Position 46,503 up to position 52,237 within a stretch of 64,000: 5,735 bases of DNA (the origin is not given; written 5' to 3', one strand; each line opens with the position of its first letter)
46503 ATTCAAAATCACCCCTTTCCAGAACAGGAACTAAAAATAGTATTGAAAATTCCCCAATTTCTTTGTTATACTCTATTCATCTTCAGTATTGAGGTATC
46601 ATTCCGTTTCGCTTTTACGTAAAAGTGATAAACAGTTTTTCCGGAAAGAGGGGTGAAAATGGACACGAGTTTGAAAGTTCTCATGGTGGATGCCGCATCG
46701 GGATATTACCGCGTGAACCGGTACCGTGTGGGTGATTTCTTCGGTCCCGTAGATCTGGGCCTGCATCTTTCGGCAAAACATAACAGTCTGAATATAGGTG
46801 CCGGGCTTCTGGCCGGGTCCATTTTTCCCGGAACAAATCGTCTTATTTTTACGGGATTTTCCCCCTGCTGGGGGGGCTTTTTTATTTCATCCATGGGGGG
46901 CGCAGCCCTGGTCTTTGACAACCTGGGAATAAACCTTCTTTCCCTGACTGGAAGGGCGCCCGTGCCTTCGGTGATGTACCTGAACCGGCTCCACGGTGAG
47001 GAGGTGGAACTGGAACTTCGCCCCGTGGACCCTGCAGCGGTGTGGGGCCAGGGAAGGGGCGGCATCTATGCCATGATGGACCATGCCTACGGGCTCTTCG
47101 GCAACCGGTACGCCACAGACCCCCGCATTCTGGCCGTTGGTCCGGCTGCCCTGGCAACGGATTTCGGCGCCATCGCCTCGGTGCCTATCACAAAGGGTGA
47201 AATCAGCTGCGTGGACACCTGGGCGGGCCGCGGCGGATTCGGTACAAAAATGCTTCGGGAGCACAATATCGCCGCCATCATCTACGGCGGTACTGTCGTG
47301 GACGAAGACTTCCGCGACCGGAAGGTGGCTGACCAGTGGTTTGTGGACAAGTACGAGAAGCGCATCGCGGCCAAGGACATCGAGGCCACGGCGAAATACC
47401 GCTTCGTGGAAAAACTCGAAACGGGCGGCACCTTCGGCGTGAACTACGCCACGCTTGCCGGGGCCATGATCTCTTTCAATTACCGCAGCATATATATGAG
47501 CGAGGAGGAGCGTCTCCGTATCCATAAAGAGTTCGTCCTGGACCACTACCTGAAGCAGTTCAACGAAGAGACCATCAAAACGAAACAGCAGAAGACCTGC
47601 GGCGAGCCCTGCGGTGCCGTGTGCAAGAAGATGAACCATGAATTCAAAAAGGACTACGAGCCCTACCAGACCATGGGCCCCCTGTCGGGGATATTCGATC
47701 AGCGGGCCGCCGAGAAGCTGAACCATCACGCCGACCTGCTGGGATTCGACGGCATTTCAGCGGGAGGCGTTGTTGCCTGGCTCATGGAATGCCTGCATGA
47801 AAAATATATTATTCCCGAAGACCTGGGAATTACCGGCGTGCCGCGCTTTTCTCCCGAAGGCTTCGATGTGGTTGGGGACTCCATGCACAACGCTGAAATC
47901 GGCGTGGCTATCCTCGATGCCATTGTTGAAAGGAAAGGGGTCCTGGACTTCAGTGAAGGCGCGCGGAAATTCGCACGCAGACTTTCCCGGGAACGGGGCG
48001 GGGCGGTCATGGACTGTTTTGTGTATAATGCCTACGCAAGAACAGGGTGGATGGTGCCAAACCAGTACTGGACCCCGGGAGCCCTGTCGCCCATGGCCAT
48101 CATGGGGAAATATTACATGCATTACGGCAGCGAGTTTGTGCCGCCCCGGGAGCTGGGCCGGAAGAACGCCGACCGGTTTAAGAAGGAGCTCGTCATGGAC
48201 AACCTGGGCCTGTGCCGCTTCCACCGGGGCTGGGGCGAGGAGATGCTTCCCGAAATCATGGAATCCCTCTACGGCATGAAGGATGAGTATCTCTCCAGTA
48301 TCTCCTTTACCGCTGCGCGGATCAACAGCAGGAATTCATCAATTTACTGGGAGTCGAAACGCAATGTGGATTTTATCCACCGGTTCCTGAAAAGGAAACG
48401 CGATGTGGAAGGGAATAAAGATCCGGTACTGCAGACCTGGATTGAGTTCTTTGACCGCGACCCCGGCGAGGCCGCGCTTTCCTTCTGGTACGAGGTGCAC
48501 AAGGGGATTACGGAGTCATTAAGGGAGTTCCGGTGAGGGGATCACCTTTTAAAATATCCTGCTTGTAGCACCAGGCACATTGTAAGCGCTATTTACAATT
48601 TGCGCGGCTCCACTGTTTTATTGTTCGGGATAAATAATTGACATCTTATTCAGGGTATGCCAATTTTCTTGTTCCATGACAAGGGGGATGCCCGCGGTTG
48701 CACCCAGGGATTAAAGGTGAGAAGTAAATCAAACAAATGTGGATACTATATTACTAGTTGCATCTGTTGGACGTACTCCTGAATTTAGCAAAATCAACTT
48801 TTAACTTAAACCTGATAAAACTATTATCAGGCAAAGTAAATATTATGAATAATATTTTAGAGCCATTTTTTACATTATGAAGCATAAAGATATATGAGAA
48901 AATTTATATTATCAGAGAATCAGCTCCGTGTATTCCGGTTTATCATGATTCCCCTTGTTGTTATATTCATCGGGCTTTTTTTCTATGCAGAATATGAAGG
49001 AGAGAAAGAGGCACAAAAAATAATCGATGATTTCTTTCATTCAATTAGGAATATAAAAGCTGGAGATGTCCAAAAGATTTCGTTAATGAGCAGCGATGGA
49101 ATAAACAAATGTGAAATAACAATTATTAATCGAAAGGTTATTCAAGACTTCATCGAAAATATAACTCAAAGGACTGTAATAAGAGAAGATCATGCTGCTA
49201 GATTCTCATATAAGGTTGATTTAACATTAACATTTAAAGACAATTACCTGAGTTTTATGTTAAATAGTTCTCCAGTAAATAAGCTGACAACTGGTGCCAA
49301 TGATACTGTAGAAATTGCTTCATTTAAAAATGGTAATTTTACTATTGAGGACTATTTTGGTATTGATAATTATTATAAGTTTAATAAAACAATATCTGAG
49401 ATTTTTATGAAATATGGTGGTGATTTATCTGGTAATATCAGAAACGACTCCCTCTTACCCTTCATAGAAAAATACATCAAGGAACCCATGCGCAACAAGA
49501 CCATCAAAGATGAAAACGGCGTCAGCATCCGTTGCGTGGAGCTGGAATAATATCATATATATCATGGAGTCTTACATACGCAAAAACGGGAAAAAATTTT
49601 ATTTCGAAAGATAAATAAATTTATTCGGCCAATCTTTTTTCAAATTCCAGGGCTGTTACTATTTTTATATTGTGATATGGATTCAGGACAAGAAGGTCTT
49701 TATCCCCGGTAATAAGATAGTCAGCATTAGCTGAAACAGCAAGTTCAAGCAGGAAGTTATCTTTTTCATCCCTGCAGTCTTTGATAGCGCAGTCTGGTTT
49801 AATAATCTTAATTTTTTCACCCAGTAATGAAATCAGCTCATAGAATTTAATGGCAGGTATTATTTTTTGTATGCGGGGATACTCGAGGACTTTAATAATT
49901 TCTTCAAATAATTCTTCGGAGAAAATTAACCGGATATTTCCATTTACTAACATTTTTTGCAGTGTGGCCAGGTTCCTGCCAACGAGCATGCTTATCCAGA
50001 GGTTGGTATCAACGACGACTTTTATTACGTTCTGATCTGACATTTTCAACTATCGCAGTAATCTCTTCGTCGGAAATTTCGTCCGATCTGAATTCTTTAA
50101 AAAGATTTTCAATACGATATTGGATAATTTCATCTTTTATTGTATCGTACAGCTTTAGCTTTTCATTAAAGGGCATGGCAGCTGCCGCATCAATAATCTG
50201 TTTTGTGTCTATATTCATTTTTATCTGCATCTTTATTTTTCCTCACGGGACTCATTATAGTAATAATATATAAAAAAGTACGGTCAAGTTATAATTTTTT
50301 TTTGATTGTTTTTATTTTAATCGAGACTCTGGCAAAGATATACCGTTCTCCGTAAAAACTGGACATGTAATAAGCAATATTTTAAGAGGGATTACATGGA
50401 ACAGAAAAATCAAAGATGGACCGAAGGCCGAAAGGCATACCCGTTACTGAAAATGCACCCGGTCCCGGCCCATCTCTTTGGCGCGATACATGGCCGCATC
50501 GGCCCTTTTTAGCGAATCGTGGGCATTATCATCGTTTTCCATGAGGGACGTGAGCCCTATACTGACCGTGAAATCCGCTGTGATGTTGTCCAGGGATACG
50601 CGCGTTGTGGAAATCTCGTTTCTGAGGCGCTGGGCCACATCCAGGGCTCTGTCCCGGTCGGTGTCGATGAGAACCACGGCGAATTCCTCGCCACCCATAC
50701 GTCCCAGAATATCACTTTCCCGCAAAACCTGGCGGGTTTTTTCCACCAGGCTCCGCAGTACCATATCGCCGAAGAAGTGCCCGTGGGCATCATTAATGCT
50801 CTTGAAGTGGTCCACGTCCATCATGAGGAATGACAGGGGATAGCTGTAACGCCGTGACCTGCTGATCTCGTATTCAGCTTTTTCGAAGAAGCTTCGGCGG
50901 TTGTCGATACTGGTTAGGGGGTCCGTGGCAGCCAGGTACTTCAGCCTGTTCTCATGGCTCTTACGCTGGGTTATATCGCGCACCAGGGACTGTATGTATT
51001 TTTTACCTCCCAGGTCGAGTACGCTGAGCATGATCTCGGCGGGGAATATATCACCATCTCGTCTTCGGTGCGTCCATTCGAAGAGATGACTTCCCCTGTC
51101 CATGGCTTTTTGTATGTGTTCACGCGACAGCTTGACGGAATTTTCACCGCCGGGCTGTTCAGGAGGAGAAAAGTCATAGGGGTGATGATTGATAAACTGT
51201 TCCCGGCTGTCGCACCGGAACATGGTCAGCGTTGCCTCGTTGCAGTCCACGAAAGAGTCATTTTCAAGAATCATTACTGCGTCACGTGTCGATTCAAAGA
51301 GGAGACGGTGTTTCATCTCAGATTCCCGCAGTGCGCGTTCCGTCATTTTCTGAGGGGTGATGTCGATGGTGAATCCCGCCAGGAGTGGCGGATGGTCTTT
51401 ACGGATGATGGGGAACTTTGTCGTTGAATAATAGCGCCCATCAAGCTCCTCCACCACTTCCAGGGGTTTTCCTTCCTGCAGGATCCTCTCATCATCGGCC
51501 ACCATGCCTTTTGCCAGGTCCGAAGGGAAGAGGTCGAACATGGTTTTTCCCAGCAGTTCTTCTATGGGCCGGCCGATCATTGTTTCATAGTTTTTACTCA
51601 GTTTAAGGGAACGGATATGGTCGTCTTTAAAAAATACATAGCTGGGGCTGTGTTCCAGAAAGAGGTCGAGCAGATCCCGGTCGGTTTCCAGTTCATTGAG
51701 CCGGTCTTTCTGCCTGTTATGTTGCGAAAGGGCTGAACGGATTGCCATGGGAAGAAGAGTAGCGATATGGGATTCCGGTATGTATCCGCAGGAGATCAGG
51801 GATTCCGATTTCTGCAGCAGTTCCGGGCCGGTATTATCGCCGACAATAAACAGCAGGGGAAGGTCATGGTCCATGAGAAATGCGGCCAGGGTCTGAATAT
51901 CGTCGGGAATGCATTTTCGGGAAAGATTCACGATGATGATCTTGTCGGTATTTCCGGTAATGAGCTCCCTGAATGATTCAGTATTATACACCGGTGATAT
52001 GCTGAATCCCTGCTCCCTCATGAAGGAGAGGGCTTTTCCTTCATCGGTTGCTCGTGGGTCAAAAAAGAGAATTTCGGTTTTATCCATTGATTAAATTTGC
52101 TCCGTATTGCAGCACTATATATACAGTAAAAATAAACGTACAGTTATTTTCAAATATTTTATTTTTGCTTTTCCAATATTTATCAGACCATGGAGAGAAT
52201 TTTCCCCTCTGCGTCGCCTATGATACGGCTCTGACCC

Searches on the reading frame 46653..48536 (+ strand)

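Call 46: search_protein_families(library=pfam, proteins=[window:46653-48536:+], max_evalue=0.00001)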
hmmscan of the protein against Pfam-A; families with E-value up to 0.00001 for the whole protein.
window:46653-48536:+ (627 aa): 2 families
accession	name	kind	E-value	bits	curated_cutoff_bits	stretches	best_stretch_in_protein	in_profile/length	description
PF01314.23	AFOR_C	-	2.4e-19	70.2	27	1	254-542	19-301/385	Aldehyde ferredoxin oxidoreductase, domains 2 & 3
PF02730.20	AFOR_N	-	1.2e-17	64.7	29.8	1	36-213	44-198/199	Aldehyde ferredoxin oxidoreductase, N-terminal domain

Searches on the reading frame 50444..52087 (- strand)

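Call 46: search_protein_families(library=pfam, proteins=[window:50444-52087:-], max_evalue=0.00001)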
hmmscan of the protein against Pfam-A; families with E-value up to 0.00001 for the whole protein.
window:50444-52087:- (547 aa): 4 families
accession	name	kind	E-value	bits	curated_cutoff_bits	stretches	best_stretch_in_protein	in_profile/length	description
PF00990.26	GGDEF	-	7.5e-43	146.5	23.8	1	386-543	1-161/161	Diguanylate cyclase, GGDEF domain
PF08448.16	PAS_4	-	1.6e-19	70.6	23.1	1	144-245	1-107/110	PAS fold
PF13426.13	PAS_9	-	4.2e-14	53.1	27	1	269-374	2-103/103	PAS domain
PF00989.32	PAS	-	3.1e-10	40.5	22.6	0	140-220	3-87/113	PAS fold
